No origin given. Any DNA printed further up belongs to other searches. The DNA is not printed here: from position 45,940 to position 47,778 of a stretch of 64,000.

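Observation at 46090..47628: Secreted RHS-core polymorphic toxin with an unassigned C-terminal domain in an apparently archaeal genome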

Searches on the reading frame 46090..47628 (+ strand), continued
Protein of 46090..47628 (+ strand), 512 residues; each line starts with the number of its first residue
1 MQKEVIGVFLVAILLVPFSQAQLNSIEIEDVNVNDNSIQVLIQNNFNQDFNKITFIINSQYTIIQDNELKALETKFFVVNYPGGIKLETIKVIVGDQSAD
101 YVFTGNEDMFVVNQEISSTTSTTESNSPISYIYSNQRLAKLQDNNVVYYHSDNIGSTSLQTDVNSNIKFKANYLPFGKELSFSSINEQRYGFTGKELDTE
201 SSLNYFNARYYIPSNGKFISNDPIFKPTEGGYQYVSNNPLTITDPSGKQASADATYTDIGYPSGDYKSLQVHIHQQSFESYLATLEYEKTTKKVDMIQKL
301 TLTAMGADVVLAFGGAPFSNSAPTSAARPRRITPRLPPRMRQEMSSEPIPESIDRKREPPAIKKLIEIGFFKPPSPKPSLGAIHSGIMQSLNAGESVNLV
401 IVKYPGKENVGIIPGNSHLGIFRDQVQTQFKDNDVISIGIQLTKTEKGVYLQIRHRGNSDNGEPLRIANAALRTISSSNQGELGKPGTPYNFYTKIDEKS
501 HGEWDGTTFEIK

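Call 57: search_protein_families(library=pfam, proteins=[P0008, P0024, P0011, P0002, P0006, P0009, P0025, P0028, P0033, P0036], max_evalue=0.05)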
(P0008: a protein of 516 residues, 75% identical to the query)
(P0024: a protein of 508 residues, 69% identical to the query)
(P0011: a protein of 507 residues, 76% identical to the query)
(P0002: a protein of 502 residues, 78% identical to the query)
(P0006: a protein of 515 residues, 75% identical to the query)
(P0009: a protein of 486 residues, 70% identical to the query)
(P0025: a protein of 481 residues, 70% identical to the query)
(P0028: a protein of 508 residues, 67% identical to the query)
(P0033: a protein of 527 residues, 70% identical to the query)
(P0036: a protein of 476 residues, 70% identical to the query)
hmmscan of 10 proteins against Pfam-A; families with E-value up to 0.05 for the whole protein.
P0008 (516 aa): 0 families

P0024 (508 aa): 0 families

P0011 (507 aa): 1 family
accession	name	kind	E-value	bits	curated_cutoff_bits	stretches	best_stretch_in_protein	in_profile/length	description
PF04187.18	Cofac_haem_bdg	-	9.7e-05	22.9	27.7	0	455-484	175-204/213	Haem-binding uptake, Tiki superfamily, ChaN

P0002 (502 aa): 0 families

P0006 (515 aa): 1 family
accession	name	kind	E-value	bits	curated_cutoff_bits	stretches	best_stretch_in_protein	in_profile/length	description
PF10804.13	DUF2538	-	0.0086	16.4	23.9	1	57-143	15-99/155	Protein of unknown function (DUF2538)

P0009 (486 aa): 0 families

P0025 (481 aa): 0 families

P0028 (508 aa): 0 families

P0033 (527 aa): 1 family
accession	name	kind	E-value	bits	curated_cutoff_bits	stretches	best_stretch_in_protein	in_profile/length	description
PF16277.11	DUF4926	-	0.0041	16.9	29.1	0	401-426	15-39/57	Domain of unknown function (DUF4926)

P0036 (476 aa): 0 families

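Call 62: fold_search(model_id=the predicted structure, library=pdb)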
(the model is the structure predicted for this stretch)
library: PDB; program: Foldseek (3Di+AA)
matches with E <= 10: 595; with E <= 0.001: 0
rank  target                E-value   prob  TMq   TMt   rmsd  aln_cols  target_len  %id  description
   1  7lnp_E                6.1e-03  1.00  0.12  0.12   4.3        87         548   13  Structure of the exo-alpha-L-galactosidase BpGH29 (D264N mutant) from Bacteroides plebeius in complex with paranitroph (released 2022-02-09)
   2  7lnp_A                8.4e-03  1.00  0.12  0.11   4.1        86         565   14  Structure of the exo-alpha-L-galactosidase BpGH29 (D264N mutant) from Bacteroides plebeius in complex with paranitroph (released 2022-02-09)
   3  3muy_1                8.9e-03  0.51  0.10  0.06  24.4       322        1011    7  E. coli (lacZ) beta-galactosidase (R599A) (released 2011-03-16)
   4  7lnp_D                1.0e-02  1.00  0.12  0.12   3.9        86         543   14  Structure of the exo-alpha-L-galactosidase BpGH29 (D264N mutant) from Bacteroides plebeius in complex with paranitroph (released 2022-02-09)
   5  7snk                  1.2e-02  1.00  0.12  0.11   3.6        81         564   15  Structure of Bacple_01702, a GH29 family glycoside hydrolase (released 2022-10-05)
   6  7ljj                  1.4e-02  1.00  0.12  0.11   3.6        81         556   15  Structure of the Exo-alpha-L-galactosidase BpGH29 from Bacteroides plebeius (released 2022-02-09)
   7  8u01                  1.5e-02  1.00  0.12  0.07   4.9       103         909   14  Crystal Structure of the Glycoside Hydrolase Family 2 TIM Barrel-domain Containing Protein from Phocaeicola plebeius (released 2023-09-27)
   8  8fk7_A                1.5e-02  1.00  0.13  0.38   9.6       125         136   15  Structure of the Pyrobaculum calidifontis flagellar-like archaeal type IV pilus (released 2023-06-28)
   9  4duv_B                2.1e-02  0.47  0.11  0.06  25.7       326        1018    7  E. coli (lacZ) beta-galactosidase (G974A) 2-deoxy-galactosyl-enzyme and bis-Tris complex (released 2013-04-03)
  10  8q30_0                2.9e-02  1.00  0.13  0.38   7.1       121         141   17  Sulfolobus acidocaldarius AAP filament. (released 2024-03-06)
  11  7lk7                  3.0e-02  0.99  0.12  0.11   5.3        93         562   15  Structure of the Exo-alpha-L-galactosidase BpGH29 from Bacteroides plebeius in complex with L-galactose (released 2022-02-09)
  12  2xsk                  3.3e-02  0.99  0.11  0.43   5.3        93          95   14  E. coli curli protein CsgC - SeCys (released 2010-12-29)
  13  6ncw_B                3.3e-02  0.91  0.12  0.11  11.2       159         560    9  Crystal structure of a GH2 beta-galacturonidase from Eisenbergiella tayi bound to glycerol (released 2019-02-20)
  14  6ncx_D                3.9e-02  0.92  0.12  0.11  11.3       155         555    8  Crystal structure of GH2 beta-galacturonidase from Eisenbergiella tayi bound to galacturonate (released 2019-02-20)
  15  7tdz_i                4.4e-02  0.09  0.07  0.04  24.7       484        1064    7  Cryo-EM model of protomer of the cytoplasmic ring of the nuclear pore complex from Xenopus laevis (released 2022-06-22)
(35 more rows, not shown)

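Call 68: find_related_loci(query=A2, collection=metagenome_contigs, flank=4000)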
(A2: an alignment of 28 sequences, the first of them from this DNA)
Query A2 (512 aa) in metagenome_contigs; peptide patterns used: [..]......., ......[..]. (x = any residue, [..] = any of these).
277 stretches matched a pattern; 35 encode a relative of the query (tblastn E <= 1e-3); 34 distinct loci.
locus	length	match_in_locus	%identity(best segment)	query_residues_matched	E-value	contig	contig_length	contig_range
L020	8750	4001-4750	77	1-247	3e-121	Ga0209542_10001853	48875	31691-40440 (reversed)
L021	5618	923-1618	80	17-248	9e-120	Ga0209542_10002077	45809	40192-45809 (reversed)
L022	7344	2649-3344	80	17-248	9e-120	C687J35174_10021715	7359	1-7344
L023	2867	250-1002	72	1-248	2e-119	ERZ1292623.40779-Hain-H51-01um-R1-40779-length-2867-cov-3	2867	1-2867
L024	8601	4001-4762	72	1-251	7e-115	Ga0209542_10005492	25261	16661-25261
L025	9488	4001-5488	45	1-491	5e-113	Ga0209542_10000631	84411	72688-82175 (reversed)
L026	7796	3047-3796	71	1-249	1e-111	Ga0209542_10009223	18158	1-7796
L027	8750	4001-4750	72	1-247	5e-110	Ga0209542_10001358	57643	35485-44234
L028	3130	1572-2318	73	1-248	1e-112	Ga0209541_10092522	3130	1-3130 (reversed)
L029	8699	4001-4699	73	16-248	4e-108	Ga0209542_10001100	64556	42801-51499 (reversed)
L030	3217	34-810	68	1-255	7e-111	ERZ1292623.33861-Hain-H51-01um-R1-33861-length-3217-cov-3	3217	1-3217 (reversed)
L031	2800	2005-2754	68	17-265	8e-109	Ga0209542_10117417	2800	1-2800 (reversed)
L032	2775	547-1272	68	16-255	4e-107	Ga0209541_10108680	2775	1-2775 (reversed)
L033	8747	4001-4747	66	3-249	3e-103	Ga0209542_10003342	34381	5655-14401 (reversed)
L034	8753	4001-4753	69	1-248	6e-102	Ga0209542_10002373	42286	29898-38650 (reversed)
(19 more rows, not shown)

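Call 89: search_solved_structures(query=P0029, max_evalue=1)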
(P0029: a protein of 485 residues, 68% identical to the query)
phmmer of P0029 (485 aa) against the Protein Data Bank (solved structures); distinct sequences matched with E-value up to 1: 28.
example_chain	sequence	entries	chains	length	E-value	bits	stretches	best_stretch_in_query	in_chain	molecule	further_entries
6suq_A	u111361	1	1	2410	1.5e-11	47.1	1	135-252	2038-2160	TcdB2,TccC3,Genome polyprotein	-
6sup_A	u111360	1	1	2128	3.7e-11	45.8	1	135-250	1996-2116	TcdB2,TccC3,Cell division control protein 42 homolog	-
6suf_F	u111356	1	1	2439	4.2e-11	45.6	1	135-250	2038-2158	TcdB2,TccC3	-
6h6e_F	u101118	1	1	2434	4.2e-11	45.6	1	135-250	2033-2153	TcdB2,TccC3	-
6h6g_A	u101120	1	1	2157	1.4e-10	44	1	135-249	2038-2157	TcdB2,TccC3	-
4o9x_A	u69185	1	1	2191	1.4e-10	43.9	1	135-249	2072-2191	TcdB2, TccC3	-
6sue_F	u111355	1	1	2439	5.3e-10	42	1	135-250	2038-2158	TcdB2,TccC3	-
6h6f_F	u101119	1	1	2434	5.3e-10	42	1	135-250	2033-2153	TcdB2,TccC3,TccC3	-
6l7i_G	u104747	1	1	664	1.7e-09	40.4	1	134-249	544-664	TccC2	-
8h8a_A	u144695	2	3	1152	1.3e-08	37.4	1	142-248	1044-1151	Putative Rhs-family protein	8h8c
8h8b_A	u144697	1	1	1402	5.9e-08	35.3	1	142-249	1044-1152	Putative Rhs-family protein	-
9pt5_A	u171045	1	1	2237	7.1e-08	35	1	143-249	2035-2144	Teneurin-like protein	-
8qja_A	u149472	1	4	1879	7.3e-08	34.9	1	120-248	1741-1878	Putative type VI secretion system YD repeat-containing Rhs element Vgr protein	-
9c4k_Q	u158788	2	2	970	9.1e-08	34.6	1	146-250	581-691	Toxin subunit YenC2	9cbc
8fjp_A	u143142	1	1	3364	1.4e-07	34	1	129-249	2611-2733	salivary gland surface protein 1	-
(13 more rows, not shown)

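Call 90: search_solved_structures(query=P0012, max_evalue=1)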
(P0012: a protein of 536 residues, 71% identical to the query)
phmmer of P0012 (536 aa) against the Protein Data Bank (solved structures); distinct sequences matched with E-value up to 1: 24.
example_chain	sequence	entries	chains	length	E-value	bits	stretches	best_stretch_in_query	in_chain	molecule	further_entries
6sup_A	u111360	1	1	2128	8.8e-12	47.8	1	134-256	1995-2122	TcdB2,TccC3,Cell division control protein 42 homolog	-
6h6e_F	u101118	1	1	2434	1.1e-11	47.5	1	134-252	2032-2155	TcdB2,TccC3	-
6suf_F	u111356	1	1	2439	1.1e-11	47.5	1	134-252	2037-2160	TcdB2,TccC3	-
6suq_A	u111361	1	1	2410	2.7e-11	46.2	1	134-250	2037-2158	TcdB2,TccC3,Genome polyprotein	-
6l7i_G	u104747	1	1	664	4.1e-11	45.6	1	134-248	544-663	TccC2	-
6h6g_A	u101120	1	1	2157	5.7e-11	45.1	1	134-248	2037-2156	TcdB2,TccC3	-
4o9x_A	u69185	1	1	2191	5.8e-11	45.1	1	134-248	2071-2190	TcdB2, TccC3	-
6h6f_F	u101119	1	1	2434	1.4e-10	43.9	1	134-252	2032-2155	TcdB2,TccC3,TccC3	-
6sue_F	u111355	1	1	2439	1.4e-10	43.8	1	134-252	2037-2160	TcdB2,TccC3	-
8h8a_A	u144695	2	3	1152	1.1e-08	37.5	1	140-248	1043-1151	Putative Rhs-family protein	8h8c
8qja_A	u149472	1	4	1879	1.8e-08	36.9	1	130-247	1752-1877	Putative type VI secretion system YD repeat-containing Rhs element Vgr protein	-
8fjp_A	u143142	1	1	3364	3.1e-08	36.1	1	127-252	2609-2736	salivary gland surface protein 1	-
5kis_B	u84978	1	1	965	5.2e-08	35.3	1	122-249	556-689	RHS2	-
9c4k_Q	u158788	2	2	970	6.1e-08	35.1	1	144-249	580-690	Toxin subunit YenC2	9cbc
8h8b_A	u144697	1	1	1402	7e-08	34.9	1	140-248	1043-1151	Putative Rhs-family protein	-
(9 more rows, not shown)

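Call 92: search_solved_structures(query=window:46090-47625:+, max_evalue=0.01, show_alignments=3)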
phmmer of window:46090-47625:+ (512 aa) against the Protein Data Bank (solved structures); distinct sequences matched with E-value up to 0.01: 24.
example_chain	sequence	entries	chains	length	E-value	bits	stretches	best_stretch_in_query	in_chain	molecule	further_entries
6sup_A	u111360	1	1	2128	2.3e-09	39.9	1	143-251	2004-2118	TcdB2,TccC3,Cell division control protein 42 homolog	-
6suf_F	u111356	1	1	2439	3.6e-09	39.2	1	143-249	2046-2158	TcdB2,TccC3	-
6h6e_F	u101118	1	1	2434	3.6e-09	39.2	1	143-249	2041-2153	TcdB2,TccC3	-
6suq_A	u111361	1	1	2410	4.1e-09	39.1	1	143-249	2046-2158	TcdB2,TccC3,Genome polyprotein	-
6h6g_A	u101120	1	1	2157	8.3e-09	38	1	143-247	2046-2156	TcdB2,TccC3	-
4o9x_A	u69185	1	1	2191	8.4e-09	38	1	143-247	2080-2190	TcdB2, TccC3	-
8fjp_A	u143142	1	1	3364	1.6e-08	37.1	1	114-250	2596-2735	salivary gland surface protein 1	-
6sue_F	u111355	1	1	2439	4.5e-08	35.6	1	143-249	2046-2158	TcdB2,TccC3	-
6h6f_F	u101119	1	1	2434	4.5e-08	35.6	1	143-249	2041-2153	TcdB2,TccC3,TccC3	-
6l7i_G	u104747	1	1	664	5.2e-08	35.4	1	143-247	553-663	TccC2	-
9on3_A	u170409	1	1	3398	5.7e-08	35.3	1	128-250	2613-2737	SGS4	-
8h8a_A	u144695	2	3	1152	9.9e-08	34.5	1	137-247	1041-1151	Putative Rhs-family protein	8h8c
8qja_A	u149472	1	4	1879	1.2e-07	34.2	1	129-245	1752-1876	Putative type VI secretion system YD repeat-containing Rhs element Vgr protein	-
8h8b_A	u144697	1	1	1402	5.3e-07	32.1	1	137-247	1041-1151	Putative Rhs-family protein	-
9c4k_Q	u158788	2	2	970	3.2e-06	29.5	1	147-268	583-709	Toxin subunit YenC2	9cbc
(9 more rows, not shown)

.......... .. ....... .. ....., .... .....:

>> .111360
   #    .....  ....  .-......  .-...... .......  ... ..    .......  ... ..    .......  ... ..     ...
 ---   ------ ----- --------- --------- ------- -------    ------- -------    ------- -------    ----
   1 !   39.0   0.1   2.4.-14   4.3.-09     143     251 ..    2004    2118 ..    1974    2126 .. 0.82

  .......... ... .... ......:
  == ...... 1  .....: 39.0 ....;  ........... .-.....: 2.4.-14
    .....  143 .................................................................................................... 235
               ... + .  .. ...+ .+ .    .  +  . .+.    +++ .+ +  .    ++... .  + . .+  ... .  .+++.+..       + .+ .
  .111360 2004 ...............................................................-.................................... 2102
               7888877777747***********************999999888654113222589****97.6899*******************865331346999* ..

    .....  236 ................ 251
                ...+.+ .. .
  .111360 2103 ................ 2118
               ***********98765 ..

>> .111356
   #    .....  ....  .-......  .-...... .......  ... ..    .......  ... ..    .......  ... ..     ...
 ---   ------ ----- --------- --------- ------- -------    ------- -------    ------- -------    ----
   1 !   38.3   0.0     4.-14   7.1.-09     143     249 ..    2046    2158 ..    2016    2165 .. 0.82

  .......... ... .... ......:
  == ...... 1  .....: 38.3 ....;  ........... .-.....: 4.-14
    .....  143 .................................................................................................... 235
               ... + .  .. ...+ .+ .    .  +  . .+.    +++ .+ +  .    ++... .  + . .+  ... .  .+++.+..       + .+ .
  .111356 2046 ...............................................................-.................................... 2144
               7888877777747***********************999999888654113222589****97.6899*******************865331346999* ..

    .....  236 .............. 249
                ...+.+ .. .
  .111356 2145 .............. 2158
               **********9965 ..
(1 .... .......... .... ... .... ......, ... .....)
